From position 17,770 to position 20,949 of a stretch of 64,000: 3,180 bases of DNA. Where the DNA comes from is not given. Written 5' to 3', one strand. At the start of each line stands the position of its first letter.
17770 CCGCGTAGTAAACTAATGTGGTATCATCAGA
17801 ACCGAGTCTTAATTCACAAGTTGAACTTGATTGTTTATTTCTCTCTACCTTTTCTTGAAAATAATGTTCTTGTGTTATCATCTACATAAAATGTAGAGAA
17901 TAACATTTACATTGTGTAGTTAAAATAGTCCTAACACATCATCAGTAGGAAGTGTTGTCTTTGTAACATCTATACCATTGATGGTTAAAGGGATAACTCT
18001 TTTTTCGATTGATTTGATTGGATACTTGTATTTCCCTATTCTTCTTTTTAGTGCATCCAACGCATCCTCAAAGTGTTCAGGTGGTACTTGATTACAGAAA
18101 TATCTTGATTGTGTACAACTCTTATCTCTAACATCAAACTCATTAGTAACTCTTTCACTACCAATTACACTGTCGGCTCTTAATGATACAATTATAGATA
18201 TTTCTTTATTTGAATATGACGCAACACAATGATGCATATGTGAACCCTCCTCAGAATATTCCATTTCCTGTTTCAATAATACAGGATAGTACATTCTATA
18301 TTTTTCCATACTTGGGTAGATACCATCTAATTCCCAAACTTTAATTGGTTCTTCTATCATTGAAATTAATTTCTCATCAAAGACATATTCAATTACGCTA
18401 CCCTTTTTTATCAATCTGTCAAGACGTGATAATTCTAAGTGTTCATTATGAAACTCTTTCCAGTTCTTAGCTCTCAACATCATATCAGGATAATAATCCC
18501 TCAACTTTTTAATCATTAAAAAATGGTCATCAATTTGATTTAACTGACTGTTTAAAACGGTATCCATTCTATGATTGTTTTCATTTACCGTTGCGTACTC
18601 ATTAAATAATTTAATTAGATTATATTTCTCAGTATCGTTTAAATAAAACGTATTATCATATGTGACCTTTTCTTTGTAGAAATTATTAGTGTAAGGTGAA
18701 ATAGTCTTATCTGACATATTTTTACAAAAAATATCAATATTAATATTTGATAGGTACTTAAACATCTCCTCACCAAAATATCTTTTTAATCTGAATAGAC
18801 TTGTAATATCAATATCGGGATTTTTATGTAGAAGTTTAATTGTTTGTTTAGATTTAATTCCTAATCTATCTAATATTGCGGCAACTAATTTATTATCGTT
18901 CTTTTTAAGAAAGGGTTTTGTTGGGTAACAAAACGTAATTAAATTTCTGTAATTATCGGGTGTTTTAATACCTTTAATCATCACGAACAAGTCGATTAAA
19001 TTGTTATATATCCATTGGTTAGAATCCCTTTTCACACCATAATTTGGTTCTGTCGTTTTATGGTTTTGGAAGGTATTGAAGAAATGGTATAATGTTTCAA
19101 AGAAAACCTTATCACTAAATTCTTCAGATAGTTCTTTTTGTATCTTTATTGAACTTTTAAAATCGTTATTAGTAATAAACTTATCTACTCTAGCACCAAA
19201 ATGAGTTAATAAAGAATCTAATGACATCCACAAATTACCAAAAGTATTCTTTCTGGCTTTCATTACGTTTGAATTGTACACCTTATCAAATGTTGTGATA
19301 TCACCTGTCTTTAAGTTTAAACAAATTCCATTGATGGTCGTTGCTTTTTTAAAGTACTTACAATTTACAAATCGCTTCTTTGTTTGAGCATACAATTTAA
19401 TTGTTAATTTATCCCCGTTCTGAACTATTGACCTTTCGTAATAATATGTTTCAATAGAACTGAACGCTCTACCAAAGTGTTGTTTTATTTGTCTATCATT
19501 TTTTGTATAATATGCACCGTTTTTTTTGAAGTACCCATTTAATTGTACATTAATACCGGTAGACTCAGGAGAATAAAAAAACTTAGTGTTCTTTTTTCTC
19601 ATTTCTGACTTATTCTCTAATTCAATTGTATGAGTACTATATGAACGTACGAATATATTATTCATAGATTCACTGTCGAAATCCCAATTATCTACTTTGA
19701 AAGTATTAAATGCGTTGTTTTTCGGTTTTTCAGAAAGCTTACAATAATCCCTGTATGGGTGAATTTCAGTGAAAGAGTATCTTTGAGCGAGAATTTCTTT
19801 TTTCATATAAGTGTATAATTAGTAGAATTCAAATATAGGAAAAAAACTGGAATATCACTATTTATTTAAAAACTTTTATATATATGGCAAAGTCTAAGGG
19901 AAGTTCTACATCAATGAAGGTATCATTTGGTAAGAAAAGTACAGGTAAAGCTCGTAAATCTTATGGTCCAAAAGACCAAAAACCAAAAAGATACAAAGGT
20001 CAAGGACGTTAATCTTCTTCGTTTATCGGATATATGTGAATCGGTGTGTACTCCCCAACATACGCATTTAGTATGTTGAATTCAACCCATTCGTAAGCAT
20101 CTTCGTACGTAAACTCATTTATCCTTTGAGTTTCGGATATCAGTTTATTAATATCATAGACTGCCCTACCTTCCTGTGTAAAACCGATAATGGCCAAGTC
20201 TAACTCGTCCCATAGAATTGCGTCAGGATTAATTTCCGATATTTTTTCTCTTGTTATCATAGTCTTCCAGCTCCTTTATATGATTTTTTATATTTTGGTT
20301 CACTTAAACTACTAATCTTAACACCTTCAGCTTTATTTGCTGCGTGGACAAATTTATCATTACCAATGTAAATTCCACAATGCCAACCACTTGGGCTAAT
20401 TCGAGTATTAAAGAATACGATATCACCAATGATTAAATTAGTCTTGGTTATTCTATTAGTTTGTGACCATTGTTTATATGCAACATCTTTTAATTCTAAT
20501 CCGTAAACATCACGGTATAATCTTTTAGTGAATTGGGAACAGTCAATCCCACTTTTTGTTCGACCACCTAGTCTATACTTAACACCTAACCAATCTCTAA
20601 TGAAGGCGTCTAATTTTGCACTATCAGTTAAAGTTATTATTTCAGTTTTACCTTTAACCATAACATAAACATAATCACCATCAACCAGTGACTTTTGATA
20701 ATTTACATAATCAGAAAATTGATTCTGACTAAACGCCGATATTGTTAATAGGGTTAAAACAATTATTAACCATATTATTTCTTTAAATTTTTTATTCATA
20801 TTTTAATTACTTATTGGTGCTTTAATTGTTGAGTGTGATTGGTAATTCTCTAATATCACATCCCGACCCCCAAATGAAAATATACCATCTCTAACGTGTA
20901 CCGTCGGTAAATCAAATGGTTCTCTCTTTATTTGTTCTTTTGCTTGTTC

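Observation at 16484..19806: Pair of large adjacent paralogs (465 and 628 aa) of unknown function next to the C5 methyltransferase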

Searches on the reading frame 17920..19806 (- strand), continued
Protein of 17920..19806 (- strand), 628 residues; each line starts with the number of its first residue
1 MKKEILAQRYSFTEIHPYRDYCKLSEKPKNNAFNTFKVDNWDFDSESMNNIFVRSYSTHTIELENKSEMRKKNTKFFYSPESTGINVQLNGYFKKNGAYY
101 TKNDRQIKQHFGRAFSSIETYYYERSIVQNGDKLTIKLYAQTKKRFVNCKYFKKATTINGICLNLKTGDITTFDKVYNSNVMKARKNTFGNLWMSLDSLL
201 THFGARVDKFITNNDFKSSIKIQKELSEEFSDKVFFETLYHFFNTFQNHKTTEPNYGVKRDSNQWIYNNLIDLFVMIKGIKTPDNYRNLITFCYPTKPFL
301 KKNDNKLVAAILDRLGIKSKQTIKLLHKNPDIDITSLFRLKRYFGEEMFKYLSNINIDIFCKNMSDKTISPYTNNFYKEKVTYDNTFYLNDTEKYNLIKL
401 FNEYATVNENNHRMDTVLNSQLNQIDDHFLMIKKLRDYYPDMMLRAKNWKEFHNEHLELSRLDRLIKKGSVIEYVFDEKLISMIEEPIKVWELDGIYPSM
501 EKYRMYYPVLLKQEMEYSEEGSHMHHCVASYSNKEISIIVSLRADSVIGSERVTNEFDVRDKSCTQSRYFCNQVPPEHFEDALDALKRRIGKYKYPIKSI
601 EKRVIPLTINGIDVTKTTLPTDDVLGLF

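Call 91: search_protein_families(library=pfam, alignment_id=A1, max_evalue=1)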
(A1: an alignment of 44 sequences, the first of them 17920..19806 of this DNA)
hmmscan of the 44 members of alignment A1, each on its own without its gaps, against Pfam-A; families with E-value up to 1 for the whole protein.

A. member 1, window:17920-19806:- (628 aa): 1 family
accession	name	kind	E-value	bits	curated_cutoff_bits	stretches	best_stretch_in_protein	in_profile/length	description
PF14284.11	PcfJ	-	3.4e-10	40.3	25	1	510-578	70-142/147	PcfJ-like protein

B. families by the number of members that match (of 44 scanned): 37 families (the first 25 are shown)
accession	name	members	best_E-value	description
PF14284.11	PcfJ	44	4.9e-15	PcfJ-like protein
PF11008.14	DUF2846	2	0.014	Protein of unknown function (DUF2846)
PF21023.2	DENR_N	2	0.064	DENR, N-terminal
PF07749.17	ERp29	2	0.095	Endoplasmic reticulum protein ERp29, C-terminal domain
PF08145.17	BOP1NT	1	0.0034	BOP1NT (NUC169) domain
PF02821.22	Staphylokinase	1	0.0052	Staphylokinase/Streptokinase family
PF13981.11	SopA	1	0.0078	SopA-like central domain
PF14847.12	Ras_bdg_2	1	0.0079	Ras-binding domain of Byr2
PF10437.14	Lip_prot_lig_C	1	0.011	Bacterial lipoate protein ligase C-terminus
PF13075.11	DUF3939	1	0.018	Protein of unknown function (DUF3939)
PF15792.10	LAS2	1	0.023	Lung adenoma susceptibility protein 2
PF18365.6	PI_PP_C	1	0.023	Phosphoinositide phosphatase C-terminal domain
PF13308.11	YARHG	1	0.032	YARHG domain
PF13645.11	YkuD_2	1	0.033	L,D-transpeptidase catalytic domain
PF16279.10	DUF4927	1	0.036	Domain of unknown function (DUF4927)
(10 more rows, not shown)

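Call 93: find_related_loci(query=A1, collection=genome_contigs, flank=8000)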
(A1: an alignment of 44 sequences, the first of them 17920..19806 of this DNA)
Query A1 (628 aa) in genome_contigs; peptide patterns used: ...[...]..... (x = any residue, [..] = any of these).
48 stretches matched a pattern; 33 encode a relative of the query (tblastn E <= 1e-3); 31 distinct loci.
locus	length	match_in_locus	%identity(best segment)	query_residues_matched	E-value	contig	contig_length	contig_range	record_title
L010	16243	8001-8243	40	516-594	1e-9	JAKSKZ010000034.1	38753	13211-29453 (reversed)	MAG: Paludibacteraceae bacterium isolate Horse_feces86 MAG086_34, whole genome shotgun sequence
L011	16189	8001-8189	45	510-573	4e-7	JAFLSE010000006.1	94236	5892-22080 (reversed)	MAG: Prevotella sp. isolate HAN019 Seq6, whole genome shotgun sequence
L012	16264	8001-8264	38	510-592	7e-7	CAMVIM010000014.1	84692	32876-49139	MAG TPA_asm: uncultured Prevotellaceae bacterium isolate SRR8387717_bin.84_metaWRAP_v1.3_MAG genome assembly, contig: ER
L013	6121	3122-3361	39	511-592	8e-7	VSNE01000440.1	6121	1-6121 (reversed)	MAG: Lachnospiraceae bacterium isolate S9761_S13_bin.16 S9761_S13_S9761_S13_bin.16_contig_440, whole genome shotgun sequ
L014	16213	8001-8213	38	510-580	2e-6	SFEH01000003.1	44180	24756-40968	MAG: Bacteroidales bacterium isolate W0P29.017 Contig166, whole genome shotgun sequence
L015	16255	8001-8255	34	510-594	3e-6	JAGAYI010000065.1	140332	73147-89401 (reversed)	MAG: Prevotella sp. isolate RGIG8885 Water_deer_Omasum-5__c200027, whole genome shotgun sequence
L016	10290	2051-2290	38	511-592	3e-6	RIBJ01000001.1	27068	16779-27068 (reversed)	Muribaculaceae bacterium Isolate-104 (HZI) NODE_37_length_27068_cov_100.675, whole genome shotgun sequence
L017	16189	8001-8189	43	510-573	4e-6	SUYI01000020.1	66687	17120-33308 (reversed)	MAG: Prevotella sp. isolate SIG146 NODE_729_length_66687_cov_9.102147, whole genome shotgun sequence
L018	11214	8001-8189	43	510-573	3e-6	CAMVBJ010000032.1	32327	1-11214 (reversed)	MAG TPA_asm: uncultured Prevotellaceae bacterium isolate SRR8387716_bin.1_metaWRAP_v1.3_MAG genome assembly, contig: ERZ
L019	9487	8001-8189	42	510-573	4e-6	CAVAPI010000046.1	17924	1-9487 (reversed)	Lachnospiraceae bacterium isolate G02612-L1_cleanbin_000025 genome assembly, contig: Spades_G02612-L1_contig_949, whole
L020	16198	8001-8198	39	510-575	3e-6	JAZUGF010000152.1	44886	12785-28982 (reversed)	MAG: Paludibacteraceae bacterium isolate T1900045287_TH20190057.MAGScoT_cleanbin_000002 SGB_6008_k141_872145, whole geno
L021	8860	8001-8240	38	511-592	4e-6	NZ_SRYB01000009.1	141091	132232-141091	Lepagella muris strain NM04_E33 NODE_9_length_141091_cov_810.075, whole genome shotgun sequence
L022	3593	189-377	43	510-573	7e-6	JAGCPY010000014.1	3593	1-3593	MAG: Bacteroidaceae bacterium isolate RGIG10016 Yak_Reticulum-5__c165586, whole genome shotgun sequence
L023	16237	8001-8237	33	515-596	1e-5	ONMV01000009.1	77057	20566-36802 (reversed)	uncultured Bacteroidales bacterium isolate RUG455 genome assembly, contig: scaffold_843, whole genome shotgun sequence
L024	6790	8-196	43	510-573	2e-5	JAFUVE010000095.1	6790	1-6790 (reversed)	MAG: Bacteroidaceae bacterium isolate RGIG4855 Roe_deer_Rumen-1__c156627, whole genome shotgun sequence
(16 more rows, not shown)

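Call 102: search_protein_families(library=pfam, alignment_id=A3, max_evalue=0.00001)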
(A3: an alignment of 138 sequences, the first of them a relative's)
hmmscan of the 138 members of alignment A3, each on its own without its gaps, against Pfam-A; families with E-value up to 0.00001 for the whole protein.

A. member 1, L010:1554-2015:+ (153 aa): 0 families

B. families by the number of members that match (of 138 scanned): 62 families (the first 25 are shown)
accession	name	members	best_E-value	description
PF14284.11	PcfJ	10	2e-45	PcfJ-like protein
PF14058.11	PcfK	9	4.6e-61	PcfK-like protein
PF04851.21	ResIII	3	2e-38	Type III restriction enzyme, res subunit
PF13155.12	Toprim_2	3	2.9e-13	Toprim-like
PF00270.35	DEAD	3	1.4e-12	DEAD/DEAH box helicase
PF10626.15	TraO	2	3e-63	Conjugative transposon protein TraO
PF18766.7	SWI2_SNF2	2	2e-56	SWI2/SNF2 ATPase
PF04002.20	RadC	2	7.1e-40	RadC-like JAB domain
PF08401.16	ArdcN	2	2.5e-32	N-terminal domain of anti-restriction factor ArdC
PF18818.7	MPTase-PolyVal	2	7e-31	Zincin-like metallopeptidase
PF20582.4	UPF0758_N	2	3.2e-25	UPF0758 N-terminal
PF00271.37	Helicase_C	2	2.5e-17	Helicase conserved C-terminal domain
PF02384.22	N6_Mtase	1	7.9e-114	N-6 DNA Methylase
PF13595.11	DUF4138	1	2e-107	Domain of unknown function (DUF4138)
PF11013.13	DUF2851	1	4.1e-104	Protein of unknown function (DUF2851)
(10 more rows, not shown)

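Call 108: search_dna_similar(query=L005:2933-4372:+, collection=phages, mode=protein, max_rows=30, max_evalue=0.001, rows=spread)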
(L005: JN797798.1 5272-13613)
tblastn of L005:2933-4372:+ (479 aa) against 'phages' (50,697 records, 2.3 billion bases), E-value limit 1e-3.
Records with a match: 400; places in all: 401; records where one place covers at least 80% of the query: 126.
Best place of each record, by identity: >=99% 5; 80-90% 10; <60% 385.
By first word of the organism name: Bacillus 117; Staphylococcus 84; Enterococcus 70; Listeria 57; Lactobacillus 20; Streptococcus 20; Bacteriophage 7; Brochothrix 4; Clostridioides 4; Clostridium 3; and 11 more.
By host as written in the record: Listeria monocytogenes 45; - 37; Bacillus cereus 22; Staphylococcus aureus 22; Enterococcus faecalis 21; Bacillus anthracis Sterne 14; Enterococcus sp. 10; Staphylococcus sp. 10; and 122 more.
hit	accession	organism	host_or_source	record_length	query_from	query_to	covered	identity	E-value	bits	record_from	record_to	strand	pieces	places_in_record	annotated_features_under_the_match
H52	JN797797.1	Bacillus phage BCP78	Bacillus cereus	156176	1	479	100%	100.0%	0e+0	984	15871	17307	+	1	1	hypothetical protein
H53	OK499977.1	Bacillus phage vB_BanH_Emiliahah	Bacillus anthracis Sterne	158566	1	479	100%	85.6%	0e+0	863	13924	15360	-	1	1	hypothetical protein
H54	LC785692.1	Bacillus phage CM1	Bacilus cereus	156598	3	475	99%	48.0%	1e-140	451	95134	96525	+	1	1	hypothetical protein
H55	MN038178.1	Bacillus phage Beyonphe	Bacillus cereus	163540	10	473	97%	48.4%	5e-132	427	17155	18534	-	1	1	51: hypothetical protein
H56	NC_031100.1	Bacillus phage Phrodo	Bacillus thuringiensis subsp. kurstaki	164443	10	473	97%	48.4%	7e-132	426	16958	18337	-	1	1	hypothetical protein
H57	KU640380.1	Bacillus phage Shbh1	Bacillus sp. MGK1/ERV9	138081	6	473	98%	46.3%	1e-126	411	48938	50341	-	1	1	hypothetical protein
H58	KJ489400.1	Bacillus phage Hoody T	-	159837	2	473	99%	41.3%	2e-107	355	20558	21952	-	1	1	hypothetical protein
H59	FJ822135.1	Lactobacillus phage Lb338-1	-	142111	11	479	98%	25.1%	2e-21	103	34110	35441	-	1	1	hypothetical protein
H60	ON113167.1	Enterococcus phage vB_OCPT_Carl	Enterococcus sp.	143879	60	474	87%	27.6%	5e-35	145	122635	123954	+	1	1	hypothetical protein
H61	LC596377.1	Enterococcus phage phi EF7H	Enterococcus faecalis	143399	60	474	87%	26.8%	4e-34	142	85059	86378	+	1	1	hypothetical protein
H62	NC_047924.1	Lactobacillus phage Bacchae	Lactobacillus plantarum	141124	132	479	73%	25.0%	6e-14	81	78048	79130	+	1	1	hypothetical protein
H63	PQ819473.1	Staphylococcus phage sv_nwjns3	Staphylococcus aureus ATCC BAA-44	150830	137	441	64%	24.0%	7e-4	49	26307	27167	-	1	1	hypothetical protein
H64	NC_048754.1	Lactobacillus phage SAC12B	Lactobacillus brevis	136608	244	468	47%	32.0%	7e-22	105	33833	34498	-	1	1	PcfJ-like protein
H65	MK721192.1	Enterococcus phage vB_EfaM_Ef2.3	Enterococcus faecalis strain AH2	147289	298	474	37%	39.7%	5e-29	127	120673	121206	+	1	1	hypothetical protein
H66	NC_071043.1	Bacillus phage pW2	Bacillus cereus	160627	292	476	39%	36.7%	5e-26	117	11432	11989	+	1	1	hypothetical protein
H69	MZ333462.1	Enterococcus phage GVEsP-1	Enterococcus sp.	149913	299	470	36%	32.8%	2e-18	95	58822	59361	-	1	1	PcfJ-like protein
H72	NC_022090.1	Staphylococcus phage vB_SauM_Remus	Staphylococcus aureus (phage ...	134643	264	441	37%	27.6%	2e-6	57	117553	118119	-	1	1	hypothetical protein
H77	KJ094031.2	Listeria phage LP-124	Listeria monocytogenes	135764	299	440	30%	31.6%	1e-11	74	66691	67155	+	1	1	PcfJ domain-containing protein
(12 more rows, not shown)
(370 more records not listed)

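Call 110: get_annotated_region(hit=H77, flank=5000)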
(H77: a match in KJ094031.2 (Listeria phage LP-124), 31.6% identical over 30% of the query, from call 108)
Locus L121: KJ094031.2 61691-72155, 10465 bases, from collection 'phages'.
description: Listeria phage LP-124, complete genome.
organism: Listeria phage LP-124 (NCBI taxid 1173765)
taxonomy: Viruses; Duplodnaviria; Heunggongvirae; Uroviricota; Caudoviricetes; Herelleviridae; Jasinkavirinae; Pecentumvirus; Pecentumvirus LP064
host: Listeria monocytogenes; source: -; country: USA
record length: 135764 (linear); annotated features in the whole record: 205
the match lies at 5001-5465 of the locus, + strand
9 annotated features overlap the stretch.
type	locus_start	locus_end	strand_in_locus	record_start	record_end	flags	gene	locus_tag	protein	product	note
CDS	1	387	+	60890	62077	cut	-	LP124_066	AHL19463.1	hypothetical protein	-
CDS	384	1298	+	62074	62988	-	-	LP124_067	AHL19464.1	ribose-phosphate pyrophosphokinase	-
CDS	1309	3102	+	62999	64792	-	-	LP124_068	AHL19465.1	nicotinamide phosphoribosyltransferase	-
CDS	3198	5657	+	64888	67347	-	-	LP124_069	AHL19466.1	PcfJ domain-containing protein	-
CDS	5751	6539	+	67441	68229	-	-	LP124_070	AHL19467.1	synaptonemal complex 1 (SCP-1) domain-containing protein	-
CDS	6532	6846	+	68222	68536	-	-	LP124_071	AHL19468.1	putative DNA-binding protein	-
CDS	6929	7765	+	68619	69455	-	-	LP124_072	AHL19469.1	putative DNA polymerase I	5'-3' exonuclease (contains DNA_pol_A_exo1 domain)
CDS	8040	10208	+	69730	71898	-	-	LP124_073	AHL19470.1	putative DNA polymerase I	contains DNA_pol_A domain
CDS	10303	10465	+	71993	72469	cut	-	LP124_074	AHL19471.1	hypothetical protein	-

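Call 111: get_annotated_region(hit=H72, flank=5000)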
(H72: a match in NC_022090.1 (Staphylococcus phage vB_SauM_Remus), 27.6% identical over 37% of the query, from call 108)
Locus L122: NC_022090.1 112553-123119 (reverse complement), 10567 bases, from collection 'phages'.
description: Staphylococcus phage vB_SauM_Remus, complete genome.
organism: Staphylococcus phage vB_SauM_Remus (NCBI taxid 1235659)
taxonomy: Viruses; Duplodnaviria; Heunggongvirae; Uroviricota; Caudoviricetes; Herelleviridae; Twortvirinae; Silviavirus; Silviavirus remus
host: Staphylococcus aureus (phage propagation strain 47); source: -; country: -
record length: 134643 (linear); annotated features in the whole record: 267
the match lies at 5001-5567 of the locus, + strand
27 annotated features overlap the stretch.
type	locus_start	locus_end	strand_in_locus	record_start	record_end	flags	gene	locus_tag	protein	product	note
CDS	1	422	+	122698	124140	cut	-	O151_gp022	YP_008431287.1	RNA ligase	-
CDS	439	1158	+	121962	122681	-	-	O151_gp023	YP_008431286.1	HNH endonuclease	-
CDS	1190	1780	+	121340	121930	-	-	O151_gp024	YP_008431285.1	nucleoside 2-deoxyribosyltransferase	-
CDS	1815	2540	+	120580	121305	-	-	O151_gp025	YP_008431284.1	HNH endonuclease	-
CDS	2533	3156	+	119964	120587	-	-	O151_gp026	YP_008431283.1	hypothetical protein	-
CDS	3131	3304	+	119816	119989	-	-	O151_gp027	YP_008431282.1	lysM motif protein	-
CDS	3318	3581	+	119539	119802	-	-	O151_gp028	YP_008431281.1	virion structural protein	-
regulatory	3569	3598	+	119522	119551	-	-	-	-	terminator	Rho-independent terminator; discovered manually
regulatory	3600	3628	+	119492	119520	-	-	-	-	promoter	discovered using MEME with manual verification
CDS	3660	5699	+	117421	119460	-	-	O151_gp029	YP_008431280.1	hypothetical protein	-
CDS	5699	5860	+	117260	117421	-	-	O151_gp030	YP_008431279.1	hypothetical protein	-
CDS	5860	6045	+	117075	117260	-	-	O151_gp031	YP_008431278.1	hypothetical protein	-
CDS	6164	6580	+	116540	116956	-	-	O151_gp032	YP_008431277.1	nucleotide kinase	-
CDS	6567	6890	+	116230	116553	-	-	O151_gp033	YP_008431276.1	hypothetical protein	-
CDS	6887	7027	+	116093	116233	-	-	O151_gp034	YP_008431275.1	RinB-like transcriptional activator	-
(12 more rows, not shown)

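Call 112: get_annotated_region(hit=H69, flank=5000)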
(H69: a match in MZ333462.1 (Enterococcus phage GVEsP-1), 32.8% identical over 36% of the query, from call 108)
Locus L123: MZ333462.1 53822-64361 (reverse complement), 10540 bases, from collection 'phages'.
description: Enterococcus phage GVEsP-1, complete genome.
organism: Enterococcus phage GVEsP-1 (NCBI taxid 2859564)
taxonomy: Viruses; Duplodnaviria; Heunggongvirae; Uroviricota; Caudoviricetes; Herelleviridae; Brockvirinae; Schiekvirus; Schiekvirus EfV12
host: Enterococcus sp.; source: river water; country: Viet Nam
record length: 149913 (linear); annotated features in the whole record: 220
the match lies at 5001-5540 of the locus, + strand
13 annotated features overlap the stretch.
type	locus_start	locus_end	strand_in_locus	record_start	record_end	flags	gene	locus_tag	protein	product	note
CDS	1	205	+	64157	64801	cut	-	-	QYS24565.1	hypothetical protein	-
CDS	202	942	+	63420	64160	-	-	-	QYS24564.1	MmcB-like DNA repair protein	-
CDS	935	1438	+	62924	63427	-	-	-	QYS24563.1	hypothetical protein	-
CDS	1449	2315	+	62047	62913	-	-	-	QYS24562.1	hypothetical protein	-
CDS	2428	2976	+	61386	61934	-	-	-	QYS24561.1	hypothetical protein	-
CDS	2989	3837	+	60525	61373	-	-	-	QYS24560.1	nucleotidyltransferase-like protein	-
CDS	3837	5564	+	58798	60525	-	-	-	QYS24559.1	PcfJ-like protein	-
CDS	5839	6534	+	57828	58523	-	-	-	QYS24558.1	protein of unknown function DUF3486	-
CDS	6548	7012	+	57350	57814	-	-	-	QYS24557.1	hypothetical protein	-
CDS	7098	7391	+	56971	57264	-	-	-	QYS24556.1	hypothetical protein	-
CDS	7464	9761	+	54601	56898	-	-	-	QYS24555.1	hypothetical protein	-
CDS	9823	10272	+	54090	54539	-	-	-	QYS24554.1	hypothetical protein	-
CDS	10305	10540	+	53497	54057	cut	-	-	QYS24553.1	hypothetical protein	-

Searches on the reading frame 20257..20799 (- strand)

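Call 34: search_protein_families(library=pfam, proteins=[window:20257-20799:-], max_evalue=0.01)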
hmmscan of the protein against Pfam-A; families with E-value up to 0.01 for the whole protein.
window:20257-20799:- (180 aa): 1 family
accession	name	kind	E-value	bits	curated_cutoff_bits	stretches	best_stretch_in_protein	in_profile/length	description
PF00877.26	NLPC_P60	-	2e-25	89.2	23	1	72-178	1-104/105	NlpC/P60 family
